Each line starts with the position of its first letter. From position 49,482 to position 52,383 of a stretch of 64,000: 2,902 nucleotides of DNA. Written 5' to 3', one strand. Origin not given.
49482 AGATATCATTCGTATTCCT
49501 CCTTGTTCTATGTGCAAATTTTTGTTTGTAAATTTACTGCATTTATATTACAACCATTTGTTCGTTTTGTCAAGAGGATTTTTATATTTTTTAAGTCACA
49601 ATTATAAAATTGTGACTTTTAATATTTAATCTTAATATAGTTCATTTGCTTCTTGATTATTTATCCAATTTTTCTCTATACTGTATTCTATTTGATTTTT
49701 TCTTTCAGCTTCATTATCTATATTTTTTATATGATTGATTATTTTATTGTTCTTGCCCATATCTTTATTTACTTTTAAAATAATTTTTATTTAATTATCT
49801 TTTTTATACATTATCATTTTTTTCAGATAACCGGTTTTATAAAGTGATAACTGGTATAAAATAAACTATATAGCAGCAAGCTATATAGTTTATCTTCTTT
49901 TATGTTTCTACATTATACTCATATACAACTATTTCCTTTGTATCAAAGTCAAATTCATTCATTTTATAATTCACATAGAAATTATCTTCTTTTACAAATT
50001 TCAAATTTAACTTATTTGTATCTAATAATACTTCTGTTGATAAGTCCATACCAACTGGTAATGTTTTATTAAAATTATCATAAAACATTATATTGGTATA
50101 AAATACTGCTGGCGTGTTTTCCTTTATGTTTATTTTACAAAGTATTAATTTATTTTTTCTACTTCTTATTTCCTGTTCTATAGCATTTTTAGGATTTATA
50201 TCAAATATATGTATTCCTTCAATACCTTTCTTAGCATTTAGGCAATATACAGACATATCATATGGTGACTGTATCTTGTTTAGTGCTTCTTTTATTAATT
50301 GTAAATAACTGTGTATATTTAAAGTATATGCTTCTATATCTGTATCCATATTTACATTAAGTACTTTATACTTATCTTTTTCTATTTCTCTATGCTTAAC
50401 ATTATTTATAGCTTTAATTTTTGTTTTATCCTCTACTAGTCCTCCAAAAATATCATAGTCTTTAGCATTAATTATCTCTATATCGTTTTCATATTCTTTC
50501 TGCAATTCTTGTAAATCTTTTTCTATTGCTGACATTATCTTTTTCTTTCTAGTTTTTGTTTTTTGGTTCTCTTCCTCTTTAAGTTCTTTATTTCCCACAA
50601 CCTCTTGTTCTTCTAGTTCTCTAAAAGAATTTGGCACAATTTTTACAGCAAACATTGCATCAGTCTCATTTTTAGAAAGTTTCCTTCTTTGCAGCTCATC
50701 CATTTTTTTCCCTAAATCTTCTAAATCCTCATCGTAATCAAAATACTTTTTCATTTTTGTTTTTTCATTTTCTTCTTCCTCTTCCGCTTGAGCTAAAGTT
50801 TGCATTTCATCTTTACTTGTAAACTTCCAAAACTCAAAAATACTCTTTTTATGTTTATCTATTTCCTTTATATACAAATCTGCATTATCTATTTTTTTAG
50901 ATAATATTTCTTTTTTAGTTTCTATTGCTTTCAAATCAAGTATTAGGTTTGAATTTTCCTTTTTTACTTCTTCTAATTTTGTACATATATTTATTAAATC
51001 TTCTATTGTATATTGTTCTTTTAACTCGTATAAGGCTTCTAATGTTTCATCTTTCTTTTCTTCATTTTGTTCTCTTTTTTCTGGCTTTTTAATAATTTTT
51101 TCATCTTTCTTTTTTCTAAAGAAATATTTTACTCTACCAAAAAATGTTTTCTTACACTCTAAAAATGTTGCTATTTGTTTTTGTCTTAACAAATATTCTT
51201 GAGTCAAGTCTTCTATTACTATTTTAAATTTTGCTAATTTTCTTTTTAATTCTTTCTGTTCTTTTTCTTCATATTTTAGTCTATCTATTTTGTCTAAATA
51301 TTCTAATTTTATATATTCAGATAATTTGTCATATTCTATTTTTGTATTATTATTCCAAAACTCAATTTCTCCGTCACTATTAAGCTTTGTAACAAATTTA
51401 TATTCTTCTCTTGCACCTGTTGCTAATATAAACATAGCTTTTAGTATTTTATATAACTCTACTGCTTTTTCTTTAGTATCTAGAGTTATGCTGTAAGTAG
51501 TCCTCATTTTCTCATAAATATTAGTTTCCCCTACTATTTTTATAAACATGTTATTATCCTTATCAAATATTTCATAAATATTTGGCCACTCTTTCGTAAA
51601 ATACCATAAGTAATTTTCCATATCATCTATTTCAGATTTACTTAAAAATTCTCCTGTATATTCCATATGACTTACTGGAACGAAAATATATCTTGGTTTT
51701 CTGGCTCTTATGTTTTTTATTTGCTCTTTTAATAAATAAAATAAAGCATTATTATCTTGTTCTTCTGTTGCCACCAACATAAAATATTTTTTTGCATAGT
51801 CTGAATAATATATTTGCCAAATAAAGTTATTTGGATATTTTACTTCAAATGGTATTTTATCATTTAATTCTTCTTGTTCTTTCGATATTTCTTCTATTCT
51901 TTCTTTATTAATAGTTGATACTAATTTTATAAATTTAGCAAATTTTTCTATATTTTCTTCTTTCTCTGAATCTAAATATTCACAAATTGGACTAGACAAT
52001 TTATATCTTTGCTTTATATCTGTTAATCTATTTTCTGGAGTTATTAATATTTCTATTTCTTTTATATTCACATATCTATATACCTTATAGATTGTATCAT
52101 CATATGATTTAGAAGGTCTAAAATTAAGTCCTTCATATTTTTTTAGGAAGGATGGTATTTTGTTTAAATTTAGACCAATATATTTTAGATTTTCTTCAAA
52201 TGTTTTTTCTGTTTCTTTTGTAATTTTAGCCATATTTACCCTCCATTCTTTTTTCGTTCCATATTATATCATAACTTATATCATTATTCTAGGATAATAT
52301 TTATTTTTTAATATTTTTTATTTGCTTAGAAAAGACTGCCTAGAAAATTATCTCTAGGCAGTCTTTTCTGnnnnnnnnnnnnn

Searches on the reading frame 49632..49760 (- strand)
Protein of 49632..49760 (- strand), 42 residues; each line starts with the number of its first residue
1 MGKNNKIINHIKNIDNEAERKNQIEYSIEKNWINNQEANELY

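Call 4: search_protein_families(library=pfam, proteins=[window:49632-49760:-], max_evalue=0.1)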
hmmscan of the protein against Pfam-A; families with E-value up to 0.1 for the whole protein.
window:49632-49760:- (42 aa): 0 families

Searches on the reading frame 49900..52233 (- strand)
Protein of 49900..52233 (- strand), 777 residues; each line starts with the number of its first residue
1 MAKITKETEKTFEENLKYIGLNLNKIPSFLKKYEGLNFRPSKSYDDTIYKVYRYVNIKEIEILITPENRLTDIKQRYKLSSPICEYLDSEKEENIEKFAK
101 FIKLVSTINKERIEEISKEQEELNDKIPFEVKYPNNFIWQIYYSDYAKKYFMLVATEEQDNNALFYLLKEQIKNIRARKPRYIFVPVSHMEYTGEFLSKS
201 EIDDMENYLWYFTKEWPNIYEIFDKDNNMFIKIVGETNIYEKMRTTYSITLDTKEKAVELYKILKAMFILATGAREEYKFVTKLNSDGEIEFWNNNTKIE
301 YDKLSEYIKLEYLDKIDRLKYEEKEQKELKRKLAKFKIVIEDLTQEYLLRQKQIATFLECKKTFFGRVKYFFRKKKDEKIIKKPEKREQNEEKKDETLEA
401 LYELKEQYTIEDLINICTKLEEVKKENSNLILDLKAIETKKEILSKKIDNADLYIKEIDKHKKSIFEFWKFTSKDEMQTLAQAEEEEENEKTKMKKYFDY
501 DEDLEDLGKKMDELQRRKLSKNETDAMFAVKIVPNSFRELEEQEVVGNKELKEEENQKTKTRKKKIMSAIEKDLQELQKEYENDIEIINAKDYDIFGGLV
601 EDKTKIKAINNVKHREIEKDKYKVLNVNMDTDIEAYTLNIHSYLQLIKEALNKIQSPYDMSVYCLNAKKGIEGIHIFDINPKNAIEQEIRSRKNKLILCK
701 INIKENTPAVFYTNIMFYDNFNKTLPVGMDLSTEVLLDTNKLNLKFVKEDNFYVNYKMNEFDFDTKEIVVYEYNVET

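Call 4: search_protein_families(library=pfam, proteins=[window:49900-52233:-], max_evalue=0.1)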
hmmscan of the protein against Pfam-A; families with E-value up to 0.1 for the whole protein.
window:49900-52233:- (777 aa): 0 families

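Call 5: search_protein_families(library=padloc, proteins=[window:49900-52233:-], max_evalue=0.1)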
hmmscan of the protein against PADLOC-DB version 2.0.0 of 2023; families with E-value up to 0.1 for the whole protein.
window:49900-52233:- (777 aa): 1 family
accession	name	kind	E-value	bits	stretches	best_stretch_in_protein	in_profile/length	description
PDLC04551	PDC-M27A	-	0.033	11.5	1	95-178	93-179/359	-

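Call 6: search_protein_families(library=ncbifam, proteins=[window:49900-52233:-], max_evalue=0.1)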
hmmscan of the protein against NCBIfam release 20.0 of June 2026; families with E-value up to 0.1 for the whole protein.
window:49900-52233:- (777 aa): 0 families

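Call 8: search_protein_families(library=phrogs, proteins=[window:49900-52233:-], max_evalue=0.1)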
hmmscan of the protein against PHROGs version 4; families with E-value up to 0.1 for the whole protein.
window:49900-52233:- (777 aa): 0 families

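Call 71: search_solved_structures(query=window:49900-52233:-, max_evalue=1)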
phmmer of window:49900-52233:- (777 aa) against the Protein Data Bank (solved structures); distinct sequences matched with E-value up to 1: 10.
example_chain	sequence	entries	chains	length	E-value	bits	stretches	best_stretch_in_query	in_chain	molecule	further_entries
1hy0_A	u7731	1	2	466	0.045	15.3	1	578-660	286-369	DELTA CRYSTALLIN I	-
1u15_A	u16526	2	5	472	0.17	13.4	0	578-660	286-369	Delta crystallin I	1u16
1dcn_A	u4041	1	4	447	0.19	13.2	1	578-660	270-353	DELTA 2 CRYSTALLIN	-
1xwo_A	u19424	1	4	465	0.23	12.9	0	578-661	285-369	Delta crystallin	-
1hy1_A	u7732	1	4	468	0.34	12.4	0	578-660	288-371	DELTA CRYSTALLIN II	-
1tju_A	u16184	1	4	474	0.35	12.3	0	578-660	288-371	Delta crystallin II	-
1tjv_A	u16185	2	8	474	0.35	12.3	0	578-660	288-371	Delta crystallin II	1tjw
1k7w_A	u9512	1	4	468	0.35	12.3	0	578-660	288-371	delta 2 crystallin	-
1auw_A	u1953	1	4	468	0.42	12.1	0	578-660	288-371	DELTA 2 CRYSTALLIN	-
1i0a_A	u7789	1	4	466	0.47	11.9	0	578-661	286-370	DELTA CRYSTALLIN I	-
